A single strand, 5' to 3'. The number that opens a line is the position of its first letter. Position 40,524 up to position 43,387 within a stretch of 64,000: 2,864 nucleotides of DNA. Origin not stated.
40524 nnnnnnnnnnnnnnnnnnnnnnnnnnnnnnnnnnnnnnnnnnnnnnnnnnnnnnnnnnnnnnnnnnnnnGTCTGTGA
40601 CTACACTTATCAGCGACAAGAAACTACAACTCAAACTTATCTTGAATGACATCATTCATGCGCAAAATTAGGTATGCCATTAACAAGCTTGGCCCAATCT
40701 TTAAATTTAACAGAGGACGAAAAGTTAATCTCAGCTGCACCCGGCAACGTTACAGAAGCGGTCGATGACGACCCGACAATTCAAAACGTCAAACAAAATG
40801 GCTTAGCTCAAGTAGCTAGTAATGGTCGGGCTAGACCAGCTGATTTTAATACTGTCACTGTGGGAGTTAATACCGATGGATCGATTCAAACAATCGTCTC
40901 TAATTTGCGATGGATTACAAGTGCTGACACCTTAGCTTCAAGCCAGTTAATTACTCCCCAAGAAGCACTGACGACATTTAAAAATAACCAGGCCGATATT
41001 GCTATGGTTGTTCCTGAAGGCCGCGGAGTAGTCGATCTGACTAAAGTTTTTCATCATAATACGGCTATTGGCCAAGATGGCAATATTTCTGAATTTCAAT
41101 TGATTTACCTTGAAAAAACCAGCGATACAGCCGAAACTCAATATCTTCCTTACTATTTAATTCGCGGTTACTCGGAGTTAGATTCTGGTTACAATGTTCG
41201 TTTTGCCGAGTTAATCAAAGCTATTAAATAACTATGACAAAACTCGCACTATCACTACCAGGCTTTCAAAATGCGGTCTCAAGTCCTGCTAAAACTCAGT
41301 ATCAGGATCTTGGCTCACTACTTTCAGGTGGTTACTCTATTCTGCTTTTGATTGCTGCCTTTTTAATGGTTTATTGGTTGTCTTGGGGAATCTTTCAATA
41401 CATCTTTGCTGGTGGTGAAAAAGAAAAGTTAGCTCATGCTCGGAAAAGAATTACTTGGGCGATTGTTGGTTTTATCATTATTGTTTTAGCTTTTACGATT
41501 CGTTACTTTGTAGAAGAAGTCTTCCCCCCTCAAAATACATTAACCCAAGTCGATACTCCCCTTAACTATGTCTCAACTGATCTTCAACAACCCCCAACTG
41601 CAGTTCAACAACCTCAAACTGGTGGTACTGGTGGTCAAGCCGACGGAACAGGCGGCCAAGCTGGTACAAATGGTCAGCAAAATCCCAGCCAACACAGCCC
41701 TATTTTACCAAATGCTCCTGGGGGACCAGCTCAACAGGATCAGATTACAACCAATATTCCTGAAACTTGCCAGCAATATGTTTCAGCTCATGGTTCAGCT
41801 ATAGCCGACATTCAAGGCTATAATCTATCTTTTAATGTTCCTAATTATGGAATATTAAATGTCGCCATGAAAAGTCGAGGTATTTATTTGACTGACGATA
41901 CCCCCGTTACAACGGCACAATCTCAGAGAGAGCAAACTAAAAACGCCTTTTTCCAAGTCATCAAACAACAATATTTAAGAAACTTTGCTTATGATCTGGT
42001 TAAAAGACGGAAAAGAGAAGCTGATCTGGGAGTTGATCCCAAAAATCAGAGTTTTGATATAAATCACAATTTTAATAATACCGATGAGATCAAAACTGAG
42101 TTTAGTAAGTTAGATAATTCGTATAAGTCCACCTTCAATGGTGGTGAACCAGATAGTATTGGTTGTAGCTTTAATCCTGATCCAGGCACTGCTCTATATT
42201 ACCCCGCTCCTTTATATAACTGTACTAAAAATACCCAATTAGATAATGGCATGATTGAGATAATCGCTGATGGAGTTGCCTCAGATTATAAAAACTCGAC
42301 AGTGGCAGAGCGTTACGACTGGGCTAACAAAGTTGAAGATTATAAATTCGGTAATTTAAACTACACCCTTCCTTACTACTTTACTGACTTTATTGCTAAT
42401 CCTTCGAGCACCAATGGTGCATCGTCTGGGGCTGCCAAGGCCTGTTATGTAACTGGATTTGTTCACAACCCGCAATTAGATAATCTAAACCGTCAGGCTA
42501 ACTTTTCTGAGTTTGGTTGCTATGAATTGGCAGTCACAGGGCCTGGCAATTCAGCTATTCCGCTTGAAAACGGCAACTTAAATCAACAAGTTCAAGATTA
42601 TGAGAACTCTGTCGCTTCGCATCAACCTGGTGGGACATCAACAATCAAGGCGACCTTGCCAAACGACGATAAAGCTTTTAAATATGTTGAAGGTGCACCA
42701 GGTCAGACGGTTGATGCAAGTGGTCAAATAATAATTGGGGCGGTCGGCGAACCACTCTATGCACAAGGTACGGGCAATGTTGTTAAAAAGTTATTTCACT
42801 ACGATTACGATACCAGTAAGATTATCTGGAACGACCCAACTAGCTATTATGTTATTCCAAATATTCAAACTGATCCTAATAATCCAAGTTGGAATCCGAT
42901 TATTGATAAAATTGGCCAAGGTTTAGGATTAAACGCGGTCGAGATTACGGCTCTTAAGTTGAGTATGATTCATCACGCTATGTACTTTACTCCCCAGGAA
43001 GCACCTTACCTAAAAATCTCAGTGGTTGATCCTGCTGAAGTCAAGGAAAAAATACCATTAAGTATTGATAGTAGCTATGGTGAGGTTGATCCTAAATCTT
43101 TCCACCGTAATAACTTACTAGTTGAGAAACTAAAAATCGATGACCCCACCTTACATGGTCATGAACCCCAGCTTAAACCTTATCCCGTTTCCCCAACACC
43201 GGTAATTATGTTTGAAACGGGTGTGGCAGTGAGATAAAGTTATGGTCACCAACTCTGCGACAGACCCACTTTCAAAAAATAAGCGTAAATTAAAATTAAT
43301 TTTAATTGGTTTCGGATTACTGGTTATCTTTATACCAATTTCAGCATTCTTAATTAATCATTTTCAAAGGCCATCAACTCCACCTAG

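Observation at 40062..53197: Tandemly duplicated three-gene surface module: TM-anchored unknown protein, pilin-like fusion, anchored subtilisin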

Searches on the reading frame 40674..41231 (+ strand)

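Call 3: search_protein_families(library=pfam, proteins=[window:40674-41231:+], max_evalue=1)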
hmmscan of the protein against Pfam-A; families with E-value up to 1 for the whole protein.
window:40674-41231:+ (185 aa): 0 families

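Call 4: search_protein_families(library=ncbifam, proteins=[window:40674-41231:+], max_evalue=1)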
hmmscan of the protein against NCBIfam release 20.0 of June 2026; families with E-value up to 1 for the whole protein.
window:40674-41231:+ (185 aa): 1 family
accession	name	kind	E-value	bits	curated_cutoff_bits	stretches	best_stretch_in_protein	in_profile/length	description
TIGR02448.1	TIGR02448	subfamily_domain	0.075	13.3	53.85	1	2-58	16-73/101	conserverd hypothetical protein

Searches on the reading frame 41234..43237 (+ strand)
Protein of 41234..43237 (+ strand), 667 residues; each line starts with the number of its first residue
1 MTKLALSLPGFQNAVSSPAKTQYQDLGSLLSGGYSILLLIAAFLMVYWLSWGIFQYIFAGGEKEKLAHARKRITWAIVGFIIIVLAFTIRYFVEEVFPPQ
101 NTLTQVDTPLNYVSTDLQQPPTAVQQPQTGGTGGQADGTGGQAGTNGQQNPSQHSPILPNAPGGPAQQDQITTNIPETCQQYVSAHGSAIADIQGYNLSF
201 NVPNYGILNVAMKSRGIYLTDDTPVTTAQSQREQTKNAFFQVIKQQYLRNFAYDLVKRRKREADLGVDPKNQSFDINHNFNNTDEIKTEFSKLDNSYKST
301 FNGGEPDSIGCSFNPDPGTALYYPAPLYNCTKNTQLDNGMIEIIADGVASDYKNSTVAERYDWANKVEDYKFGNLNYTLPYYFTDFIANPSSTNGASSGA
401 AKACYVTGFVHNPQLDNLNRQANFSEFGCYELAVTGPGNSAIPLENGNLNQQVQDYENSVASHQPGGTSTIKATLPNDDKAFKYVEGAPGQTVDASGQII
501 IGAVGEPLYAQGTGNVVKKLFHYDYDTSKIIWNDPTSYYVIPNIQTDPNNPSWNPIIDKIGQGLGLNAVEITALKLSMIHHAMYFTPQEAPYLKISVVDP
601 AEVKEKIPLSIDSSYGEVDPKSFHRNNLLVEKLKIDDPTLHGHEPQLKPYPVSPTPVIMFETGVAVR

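Call 3: search_protein_families(library=pfam, proteins=[window:41234-43237:+], max_evalue=1)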
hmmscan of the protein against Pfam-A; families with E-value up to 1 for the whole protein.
window:41234-43237:+ (667 aa): 3 families
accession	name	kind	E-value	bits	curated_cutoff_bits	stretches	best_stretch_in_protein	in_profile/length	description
PF18895.5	T4SS_pilin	-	1.9e-07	31.5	26.6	1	35-91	15-69/71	Type IV secretion system pilin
PF06664.17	WLS-like_TM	-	0.0057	16.4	28.3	1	21-98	146-217/247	Wntless-like, transmembrane domain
PF09093.17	Lyase_catalyt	-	0.088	12.4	25.1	1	175-242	230-297/359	Lyase, catalytic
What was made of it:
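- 41234..43237 (+): B1: pilin hairpin (aa 1-109), linker, then ECTO domain (to aa 667). PF18895 at 31.5 bits vs 26.6 (call 3).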

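Call 4: search_protein_families(library=ncbifam, proteins=[window:41234-43237:+], max_evalue=1)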
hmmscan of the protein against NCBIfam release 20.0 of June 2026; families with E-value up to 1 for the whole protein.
window:41234-43237:+ (667 aa): 2 families
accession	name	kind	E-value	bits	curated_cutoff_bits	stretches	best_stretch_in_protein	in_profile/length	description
NF045849.1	ICE_MMCAP2_0565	equivalog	2.8e-08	33.3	40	1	24-93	7-76/80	Mbov_0395 family pilin-like conjugal transfer protein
NF035952.1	WxPxxD_TM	subfamily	0.12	12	70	1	34-109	127-196/234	WxPxxD family membrane protein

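Call 62: list_cluster_members(proteins=[P0001, P0014, P0002, window:41234-43237:+, window:43242-45344:+, window:48777-52640:+])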
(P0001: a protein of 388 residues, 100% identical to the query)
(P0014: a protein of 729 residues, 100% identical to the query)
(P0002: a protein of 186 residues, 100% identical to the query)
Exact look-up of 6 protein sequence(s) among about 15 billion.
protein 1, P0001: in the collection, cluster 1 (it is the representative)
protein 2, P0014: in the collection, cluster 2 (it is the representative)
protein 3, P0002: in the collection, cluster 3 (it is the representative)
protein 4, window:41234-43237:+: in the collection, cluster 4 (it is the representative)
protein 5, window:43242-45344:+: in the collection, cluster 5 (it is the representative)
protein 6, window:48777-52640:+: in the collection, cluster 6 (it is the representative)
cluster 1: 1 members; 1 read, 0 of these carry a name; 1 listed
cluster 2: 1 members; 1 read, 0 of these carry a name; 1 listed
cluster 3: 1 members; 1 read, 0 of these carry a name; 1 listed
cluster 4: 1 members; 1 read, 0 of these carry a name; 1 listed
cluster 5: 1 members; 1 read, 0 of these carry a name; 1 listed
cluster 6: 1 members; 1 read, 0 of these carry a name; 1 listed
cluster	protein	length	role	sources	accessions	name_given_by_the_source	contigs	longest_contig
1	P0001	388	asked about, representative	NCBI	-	-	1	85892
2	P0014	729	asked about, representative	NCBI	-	-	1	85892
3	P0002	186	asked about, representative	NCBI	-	-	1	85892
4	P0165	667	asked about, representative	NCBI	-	-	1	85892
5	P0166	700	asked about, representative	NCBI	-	-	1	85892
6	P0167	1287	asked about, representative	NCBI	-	-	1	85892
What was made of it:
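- All six proteins looked up are singleton clusters (call 62).
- Tried and rejected: Cluster look-up gave no names or accessions (call 62).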
